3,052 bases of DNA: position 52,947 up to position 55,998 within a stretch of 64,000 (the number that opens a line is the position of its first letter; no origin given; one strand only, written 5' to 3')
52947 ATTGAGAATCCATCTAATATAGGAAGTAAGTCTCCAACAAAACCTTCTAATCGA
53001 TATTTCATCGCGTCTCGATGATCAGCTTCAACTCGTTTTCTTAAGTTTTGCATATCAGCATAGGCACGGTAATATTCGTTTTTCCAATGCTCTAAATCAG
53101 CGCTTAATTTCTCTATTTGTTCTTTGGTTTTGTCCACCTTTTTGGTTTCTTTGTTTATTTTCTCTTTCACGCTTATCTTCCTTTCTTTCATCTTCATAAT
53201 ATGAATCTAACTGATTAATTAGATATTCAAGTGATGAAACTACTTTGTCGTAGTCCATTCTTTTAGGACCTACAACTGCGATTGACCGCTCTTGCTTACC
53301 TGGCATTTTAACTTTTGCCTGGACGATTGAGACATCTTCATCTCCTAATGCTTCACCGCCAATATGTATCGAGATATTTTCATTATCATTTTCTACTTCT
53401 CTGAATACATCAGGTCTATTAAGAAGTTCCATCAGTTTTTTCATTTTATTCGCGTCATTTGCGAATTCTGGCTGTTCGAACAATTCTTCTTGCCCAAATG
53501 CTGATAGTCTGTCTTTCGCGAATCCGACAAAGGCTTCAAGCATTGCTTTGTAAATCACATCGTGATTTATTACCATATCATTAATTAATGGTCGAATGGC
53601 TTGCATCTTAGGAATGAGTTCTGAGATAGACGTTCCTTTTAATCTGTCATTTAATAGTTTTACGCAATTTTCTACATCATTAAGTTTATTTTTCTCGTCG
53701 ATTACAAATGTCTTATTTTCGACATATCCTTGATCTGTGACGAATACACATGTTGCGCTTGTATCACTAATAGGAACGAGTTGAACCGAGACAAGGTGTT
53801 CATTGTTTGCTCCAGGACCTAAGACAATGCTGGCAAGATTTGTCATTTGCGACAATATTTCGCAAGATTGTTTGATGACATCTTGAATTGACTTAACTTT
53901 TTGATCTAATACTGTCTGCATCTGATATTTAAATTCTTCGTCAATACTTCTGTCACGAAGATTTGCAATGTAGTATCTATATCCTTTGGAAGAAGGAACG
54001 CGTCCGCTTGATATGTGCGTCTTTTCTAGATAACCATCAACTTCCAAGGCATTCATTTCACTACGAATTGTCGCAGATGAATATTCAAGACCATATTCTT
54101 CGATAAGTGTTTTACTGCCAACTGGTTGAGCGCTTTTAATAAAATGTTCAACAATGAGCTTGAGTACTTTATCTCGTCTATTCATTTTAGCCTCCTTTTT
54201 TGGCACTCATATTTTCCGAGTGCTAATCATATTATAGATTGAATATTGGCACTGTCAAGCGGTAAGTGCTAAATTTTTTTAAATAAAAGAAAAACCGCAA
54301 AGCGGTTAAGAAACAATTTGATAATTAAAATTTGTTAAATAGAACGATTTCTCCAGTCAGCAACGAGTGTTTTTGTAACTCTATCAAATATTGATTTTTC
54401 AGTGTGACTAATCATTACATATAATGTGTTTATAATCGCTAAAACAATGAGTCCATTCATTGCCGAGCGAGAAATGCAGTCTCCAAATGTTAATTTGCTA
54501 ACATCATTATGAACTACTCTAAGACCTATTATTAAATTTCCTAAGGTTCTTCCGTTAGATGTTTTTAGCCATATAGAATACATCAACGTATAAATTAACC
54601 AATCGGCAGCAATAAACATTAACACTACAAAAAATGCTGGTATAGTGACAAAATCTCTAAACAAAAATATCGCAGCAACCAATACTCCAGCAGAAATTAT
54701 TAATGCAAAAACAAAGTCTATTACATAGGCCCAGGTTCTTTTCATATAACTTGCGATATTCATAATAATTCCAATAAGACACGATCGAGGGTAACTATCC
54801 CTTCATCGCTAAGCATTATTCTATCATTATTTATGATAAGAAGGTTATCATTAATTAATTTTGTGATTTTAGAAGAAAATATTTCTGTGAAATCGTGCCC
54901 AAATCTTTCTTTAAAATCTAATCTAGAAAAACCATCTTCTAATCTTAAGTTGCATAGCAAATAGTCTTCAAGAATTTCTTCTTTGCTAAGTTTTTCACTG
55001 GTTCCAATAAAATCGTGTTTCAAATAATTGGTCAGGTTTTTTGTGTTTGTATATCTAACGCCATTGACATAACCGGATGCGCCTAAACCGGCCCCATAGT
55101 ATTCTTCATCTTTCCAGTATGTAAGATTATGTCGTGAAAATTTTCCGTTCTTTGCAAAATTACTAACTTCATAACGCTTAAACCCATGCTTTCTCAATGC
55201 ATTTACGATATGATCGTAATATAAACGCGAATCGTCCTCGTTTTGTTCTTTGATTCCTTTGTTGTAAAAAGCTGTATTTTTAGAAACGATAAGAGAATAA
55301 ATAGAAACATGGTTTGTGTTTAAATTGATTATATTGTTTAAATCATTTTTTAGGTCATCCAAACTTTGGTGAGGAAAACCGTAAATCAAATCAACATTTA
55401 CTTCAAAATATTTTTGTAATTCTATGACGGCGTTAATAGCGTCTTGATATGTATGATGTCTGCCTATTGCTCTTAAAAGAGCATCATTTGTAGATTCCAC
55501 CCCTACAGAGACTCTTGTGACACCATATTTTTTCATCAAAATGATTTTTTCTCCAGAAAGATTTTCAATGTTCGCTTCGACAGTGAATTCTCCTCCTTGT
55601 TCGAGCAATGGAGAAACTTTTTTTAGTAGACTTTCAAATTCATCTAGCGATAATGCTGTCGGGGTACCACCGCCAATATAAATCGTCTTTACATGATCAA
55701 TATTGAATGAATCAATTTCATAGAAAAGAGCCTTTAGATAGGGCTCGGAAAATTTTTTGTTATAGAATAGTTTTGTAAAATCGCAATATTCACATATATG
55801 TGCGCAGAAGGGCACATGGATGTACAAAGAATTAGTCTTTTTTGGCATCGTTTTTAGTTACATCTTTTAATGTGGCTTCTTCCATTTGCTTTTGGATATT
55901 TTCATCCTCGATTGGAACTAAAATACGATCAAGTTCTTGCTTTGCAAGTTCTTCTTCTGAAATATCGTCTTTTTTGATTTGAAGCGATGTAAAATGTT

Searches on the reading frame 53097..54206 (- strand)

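Call 68: search_protein_families(library=pfam, proteins=[window:53097-54206:-], max_evalue=0.00001)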
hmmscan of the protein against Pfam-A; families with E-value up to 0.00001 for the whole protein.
window:53097-54206:- (369 aa): 1 family
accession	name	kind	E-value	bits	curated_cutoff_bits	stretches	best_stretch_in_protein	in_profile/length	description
PF01628.27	HrcA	-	1.7e-45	156.1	22.2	1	108-323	1-215/215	HrcA protein C terminal domain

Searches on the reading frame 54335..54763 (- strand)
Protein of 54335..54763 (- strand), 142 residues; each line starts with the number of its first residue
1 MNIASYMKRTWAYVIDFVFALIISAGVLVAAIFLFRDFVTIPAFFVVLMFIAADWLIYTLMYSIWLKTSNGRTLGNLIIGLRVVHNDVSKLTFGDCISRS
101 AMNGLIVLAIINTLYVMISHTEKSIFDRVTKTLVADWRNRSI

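Call 68: search_protein_families(library=pfam, proteins=[window:54335-54763:-], max_evalue=0.00001)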
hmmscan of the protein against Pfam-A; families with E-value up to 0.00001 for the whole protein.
window:54335-54763:- (142 aa): 1 family
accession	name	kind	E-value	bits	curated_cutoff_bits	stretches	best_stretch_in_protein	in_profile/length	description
PF06271.18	RDD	-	1.4e-15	58.3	24.1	1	4-130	2-136/137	RDD family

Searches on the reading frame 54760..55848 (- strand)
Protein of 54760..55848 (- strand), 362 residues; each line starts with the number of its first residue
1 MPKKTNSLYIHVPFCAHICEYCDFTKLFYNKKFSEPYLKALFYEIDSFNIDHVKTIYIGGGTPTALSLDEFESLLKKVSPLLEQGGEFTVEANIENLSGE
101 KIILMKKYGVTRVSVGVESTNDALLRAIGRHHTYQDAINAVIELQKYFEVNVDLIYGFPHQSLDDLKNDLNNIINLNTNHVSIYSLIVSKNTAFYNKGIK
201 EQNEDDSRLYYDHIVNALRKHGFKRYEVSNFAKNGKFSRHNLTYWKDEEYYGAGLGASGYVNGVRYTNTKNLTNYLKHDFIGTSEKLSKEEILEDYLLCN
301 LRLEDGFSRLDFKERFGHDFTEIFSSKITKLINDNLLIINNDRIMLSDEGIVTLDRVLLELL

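Call 68: search_protein_families(library=pfam, proteins=[window:54760-55848:-], max_evalue=0.00001)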
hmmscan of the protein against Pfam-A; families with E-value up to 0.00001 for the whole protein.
window:54760-55848:- (362 aa): 2 families
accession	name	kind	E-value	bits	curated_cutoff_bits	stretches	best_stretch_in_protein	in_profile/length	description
PF04055.27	Radical_SAM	-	5.9e-27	95.3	29.5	1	9-170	1-163/166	Radical SAM superfamily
PF06969.22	HemN_C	-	1.3e-11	44.9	24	1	287-351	1-65/67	HemN C-terminal domain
